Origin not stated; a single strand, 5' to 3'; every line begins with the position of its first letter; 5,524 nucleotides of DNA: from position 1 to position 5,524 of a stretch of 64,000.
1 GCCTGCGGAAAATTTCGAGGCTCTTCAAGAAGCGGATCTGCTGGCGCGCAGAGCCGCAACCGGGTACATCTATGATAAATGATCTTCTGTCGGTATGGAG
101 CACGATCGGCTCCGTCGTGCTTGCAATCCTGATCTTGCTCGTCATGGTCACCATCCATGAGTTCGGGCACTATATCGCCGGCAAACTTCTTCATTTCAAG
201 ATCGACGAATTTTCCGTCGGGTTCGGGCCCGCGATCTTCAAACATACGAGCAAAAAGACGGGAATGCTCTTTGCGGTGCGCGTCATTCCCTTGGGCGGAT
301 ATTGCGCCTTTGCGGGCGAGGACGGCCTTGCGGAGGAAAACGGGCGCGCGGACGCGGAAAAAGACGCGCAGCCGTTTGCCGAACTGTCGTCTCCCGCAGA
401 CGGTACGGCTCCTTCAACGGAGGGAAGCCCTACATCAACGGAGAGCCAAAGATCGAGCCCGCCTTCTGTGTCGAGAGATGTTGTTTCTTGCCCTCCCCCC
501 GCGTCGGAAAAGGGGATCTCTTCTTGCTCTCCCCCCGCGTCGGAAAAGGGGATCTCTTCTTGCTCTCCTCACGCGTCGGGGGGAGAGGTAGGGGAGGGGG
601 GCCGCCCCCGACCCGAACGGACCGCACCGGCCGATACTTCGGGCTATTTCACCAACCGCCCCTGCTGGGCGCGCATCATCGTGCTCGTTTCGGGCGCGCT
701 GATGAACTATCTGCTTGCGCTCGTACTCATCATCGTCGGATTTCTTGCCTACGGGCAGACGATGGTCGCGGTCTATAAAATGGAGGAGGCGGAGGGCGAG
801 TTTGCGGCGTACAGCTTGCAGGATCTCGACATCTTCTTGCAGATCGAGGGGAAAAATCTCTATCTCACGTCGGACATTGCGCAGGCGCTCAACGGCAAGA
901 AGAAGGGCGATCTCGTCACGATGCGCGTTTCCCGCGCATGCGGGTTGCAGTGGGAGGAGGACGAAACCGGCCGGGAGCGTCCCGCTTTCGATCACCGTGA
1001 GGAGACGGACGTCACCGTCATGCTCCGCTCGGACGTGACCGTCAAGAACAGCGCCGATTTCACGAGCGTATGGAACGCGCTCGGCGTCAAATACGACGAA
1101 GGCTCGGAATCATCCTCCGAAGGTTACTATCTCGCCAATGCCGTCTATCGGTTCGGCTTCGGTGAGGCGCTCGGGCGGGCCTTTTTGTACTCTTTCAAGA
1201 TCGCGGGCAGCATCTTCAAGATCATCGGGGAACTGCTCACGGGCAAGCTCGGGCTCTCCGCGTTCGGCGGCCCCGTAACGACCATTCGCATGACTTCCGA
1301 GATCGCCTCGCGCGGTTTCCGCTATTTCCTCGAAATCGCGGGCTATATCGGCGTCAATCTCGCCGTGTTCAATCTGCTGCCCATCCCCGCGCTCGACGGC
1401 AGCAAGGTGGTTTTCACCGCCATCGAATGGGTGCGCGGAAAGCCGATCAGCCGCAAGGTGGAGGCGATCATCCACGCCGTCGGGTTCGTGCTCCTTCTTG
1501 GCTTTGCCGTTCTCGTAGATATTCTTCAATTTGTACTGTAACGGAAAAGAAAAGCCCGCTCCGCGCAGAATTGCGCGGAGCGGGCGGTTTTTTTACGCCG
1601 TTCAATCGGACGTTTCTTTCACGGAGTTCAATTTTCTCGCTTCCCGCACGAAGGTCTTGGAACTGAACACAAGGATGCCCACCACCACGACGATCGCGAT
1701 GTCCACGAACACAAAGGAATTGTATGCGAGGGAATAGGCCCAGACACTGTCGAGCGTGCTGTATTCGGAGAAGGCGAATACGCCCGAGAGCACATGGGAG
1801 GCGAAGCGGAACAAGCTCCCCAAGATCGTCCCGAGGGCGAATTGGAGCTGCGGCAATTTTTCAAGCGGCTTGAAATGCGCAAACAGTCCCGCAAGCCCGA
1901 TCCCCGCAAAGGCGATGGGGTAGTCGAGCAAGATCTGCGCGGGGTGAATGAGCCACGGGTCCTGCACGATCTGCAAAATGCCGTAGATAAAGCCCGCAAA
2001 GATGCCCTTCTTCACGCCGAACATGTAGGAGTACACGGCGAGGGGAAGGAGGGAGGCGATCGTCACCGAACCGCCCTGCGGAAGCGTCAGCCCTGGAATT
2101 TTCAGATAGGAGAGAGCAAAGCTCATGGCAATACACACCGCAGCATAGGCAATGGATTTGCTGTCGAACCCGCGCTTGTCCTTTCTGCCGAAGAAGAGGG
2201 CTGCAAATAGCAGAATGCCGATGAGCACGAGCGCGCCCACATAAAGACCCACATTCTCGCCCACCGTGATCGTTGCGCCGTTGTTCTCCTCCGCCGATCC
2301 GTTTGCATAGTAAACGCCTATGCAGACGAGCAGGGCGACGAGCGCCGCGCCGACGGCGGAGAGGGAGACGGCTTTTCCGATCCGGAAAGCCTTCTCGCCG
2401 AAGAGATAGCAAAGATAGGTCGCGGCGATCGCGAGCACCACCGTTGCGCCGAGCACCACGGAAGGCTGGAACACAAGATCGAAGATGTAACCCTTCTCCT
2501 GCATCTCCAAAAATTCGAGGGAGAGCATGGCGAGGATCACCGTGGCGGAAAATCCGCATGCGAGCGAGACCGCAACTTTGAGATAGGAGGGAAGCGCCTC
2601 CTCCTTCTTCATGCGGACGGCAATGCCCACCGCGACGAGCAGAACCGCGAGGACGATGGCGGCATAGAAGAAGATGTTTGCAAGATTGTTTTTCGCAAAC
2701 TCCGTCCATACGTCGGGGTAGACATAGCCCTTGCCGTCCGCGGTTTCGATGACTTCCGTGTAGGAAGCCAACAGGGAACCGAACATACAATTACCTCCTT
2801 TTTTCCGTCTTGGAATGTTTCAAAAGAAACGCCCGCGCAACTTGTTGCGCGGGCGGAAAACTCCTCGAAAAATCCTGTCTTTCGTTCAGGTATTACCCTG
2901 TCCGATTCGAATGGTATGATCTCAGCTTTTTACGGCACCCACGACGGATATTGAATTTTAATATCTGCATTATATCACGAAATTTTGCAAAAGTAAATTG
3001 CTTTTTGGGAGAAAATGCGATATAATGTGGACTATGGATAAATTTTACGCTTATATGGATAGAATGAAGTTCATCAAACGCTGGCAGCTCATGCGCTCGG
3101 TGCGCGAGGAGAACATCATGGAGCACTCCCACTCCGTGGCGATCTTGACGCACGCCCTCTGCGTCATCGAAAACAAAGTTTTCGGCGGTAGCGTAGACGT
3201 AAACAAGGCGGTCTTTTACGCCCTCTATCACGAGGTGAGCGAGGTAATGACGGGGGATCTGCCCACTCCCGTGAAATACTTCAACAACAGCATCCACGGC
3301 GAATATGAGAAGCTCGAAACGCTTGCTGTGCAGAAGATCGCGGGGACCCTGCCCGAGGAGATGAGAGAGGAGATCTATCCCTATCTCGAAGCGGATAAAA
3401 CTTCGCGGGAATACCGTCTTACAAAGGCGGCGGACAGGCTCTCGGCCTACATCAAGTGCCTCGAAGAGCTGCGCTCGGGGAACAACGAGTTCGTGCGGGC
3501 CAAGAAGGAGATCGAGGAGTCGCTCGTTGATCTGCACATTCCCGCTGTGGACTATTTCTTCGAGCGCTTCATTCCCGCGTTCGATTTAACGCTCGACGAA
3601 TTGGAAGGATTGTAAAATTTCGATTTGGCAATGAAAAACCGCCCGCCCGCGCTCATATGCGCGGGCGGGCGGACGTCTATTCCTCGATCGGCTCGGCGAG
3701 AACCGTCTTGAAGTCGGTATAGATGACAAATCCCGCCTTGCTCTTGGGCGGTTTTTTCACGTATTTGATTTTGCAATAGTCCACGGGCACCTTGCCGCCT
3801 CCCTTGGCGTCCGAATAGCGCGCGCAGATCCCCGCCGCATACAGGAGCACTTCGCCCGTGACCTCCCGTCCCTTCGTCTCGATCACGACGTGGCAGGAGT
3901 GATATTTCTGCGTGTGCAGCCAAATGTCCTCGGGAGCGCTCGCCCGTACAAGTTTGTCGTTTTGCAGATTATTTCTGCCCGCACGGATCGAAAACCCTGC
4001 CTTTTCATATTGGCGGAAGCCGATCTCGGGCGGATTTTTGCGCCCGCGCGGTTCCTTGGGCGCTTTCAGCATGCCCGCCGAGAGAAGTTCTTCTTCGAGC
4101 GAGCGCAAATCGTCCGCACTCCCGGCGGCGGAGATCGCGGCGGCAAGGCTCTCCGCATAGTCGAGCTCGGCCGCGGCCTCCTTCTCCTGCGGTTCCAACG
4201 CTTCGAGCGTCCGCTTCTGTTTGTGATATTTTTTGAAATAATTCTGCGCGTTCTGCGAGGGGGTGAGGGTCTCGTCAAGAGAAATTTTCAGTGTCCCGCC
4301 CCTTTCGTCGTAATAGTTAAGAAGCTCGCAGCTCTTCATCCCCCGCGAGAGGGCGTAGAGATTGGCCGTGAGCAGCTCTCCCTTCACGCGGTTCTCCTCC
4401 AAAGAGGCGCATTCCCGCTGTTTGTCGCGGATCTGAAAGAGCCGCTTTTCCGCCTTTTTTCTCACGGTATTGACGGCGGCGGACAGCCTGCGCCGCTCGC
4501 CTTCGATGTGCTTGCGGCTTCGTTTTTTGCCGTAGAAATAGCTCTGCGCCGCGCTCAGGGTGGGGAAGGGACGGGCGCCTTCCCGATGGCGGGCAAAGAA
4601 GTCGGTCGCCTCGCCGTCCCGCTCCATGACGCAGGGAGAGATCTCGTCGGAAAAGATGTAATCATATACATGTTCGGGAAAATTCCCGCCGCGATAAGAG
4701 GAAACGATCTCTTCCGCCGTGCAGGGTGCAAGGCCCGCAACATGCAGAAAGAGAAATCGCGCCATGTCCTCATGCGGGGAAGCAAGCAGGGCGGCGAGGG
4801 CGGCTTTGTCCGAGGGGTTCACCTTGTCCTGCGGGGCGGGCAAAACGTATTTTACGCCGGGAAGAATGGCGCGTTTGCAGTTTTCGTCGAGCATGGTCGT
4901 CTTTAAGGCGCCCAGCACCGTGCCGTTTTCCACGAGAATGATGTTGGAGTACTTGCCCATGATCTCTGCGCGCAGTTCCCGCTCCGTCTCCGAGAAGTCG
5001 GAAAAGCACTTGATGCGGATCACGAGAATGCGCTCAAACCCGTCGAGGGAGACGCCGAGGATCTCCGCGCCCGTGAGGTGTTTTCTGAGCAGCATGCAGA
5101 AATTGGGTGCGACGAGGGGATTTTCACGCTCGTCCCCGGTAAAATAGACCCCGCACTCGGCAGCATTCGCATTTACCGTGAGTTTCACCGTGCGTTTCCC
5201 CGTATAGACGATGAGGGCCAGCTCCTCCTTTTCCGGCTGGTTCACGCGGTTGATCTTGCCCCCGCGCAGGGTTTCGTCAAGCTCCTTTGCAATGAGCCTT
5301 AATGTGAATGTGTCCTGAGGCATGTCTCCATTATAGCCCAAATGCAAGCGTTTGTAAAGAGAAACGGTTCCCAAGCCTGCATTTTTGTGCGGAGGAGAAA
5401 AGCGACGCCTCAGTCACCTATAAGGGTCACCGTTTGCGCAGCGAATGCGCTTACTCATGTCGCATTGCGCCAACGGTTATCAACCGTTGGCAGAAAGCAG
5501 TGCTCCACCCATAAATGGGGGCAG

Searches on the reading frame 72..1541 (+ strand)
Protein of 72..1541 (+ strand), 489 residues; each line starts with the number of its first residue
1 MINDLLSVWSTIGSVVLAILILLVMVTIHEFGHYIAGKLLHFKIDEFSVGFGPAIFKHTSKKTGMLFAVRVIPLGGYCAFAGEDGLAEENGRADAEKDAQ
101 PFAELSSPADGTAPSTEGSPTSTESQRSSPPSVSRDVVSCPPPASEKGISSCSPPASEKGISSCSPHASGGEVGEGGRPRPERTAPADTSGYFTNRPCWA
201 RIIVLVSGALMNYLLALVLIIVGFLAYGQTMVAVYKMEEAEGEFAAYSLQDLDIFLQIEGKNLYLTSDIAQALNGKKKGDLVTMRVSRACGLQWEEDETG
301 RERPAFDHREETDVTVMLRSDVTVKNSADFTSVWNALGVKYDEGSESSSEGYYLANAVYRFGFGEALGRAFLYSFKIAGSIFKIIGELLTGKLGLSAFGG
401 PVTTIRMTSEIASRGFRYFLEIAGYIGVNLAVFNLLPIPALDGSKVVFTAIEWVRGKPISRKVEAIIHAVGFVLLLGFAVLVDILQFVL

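Call 59: search_protein_families(library=pfam, proteins=[window:72-1541:+], max_evalue=0.00001)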
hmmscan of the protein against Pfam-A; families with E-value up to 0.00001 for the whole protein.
window:72-1541:+ (489 aa): 1 family
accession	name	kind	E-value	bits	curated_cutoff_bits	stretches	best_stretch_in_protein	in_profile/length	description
PF02163.28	Peptidase_M50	-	6.8e-56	189.5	27.2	1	18-477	2-220/221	Peptidase family M50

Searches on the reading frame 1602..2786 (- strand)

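Call 59: search_protein_families(library=pfam, proteins=[window:1602-2786:-], max_evalue=0.00001)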
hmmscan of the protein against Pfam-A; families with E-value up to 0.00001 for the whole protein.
window:1602-2786:- (394 aa): 1 family
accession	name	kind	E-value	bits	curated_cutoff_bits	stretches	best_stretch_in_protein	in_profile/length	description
PF09515.15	Thia_YuaJ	-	2.7e-35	122.5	25.8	1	213-375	2-169/177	Thiamine transporter protein (Thia_YuaJ)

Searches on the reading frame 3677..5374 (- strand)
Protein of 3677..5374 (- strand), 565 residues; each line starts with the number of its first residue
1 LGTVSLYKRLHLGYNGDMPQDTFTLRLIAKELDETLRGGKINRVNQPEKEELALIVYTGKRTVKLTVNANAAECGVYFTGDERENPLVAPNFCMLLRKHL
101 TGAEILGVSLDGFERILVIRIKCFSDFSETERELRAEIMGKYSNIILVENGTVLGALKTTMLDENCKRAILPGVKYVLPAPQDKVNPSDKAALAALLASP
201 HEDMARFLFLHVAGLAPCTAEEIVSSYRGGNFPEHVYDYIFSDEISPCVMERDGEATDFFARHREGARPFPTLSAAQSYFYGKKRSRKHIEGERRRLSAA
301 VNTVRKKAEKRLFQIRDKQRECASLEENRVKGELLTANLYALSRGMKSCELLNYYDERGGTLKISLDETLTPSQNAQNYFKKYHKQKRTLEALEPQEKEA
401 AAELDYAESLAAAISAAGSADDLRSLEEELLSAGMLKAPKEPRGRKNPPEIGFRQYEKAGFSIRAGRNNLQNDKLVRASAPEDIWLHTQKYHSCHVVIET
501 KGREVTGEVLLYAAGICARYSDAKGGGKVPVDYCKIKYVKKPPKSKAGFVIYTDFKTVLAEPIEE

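Call 59: search_protein_families(library=pfam, proteins=[window:3677-5374:-], max_evalue=0.00001)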
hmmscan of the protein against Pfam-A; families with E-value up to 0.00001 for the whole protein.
window:3677-5374:- (565 aa): 3 families
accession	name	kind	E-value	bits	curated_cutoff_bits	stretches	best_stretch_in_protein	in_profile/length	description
PF05833.16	NFACT_N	-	3.6e-100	336.3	31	1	21-446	1-453/456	NFACT N-terminal and middle domains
PF05670.18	NFACT-R_1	-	7.5e-10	39.8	29.8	1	457-544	7-98/112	NFACT protein RNA binding domain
PF18297.6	NFACT-R_2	-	4e-06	27.3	26.9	0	463-536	12-82/104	NFACT protein RNA binding domain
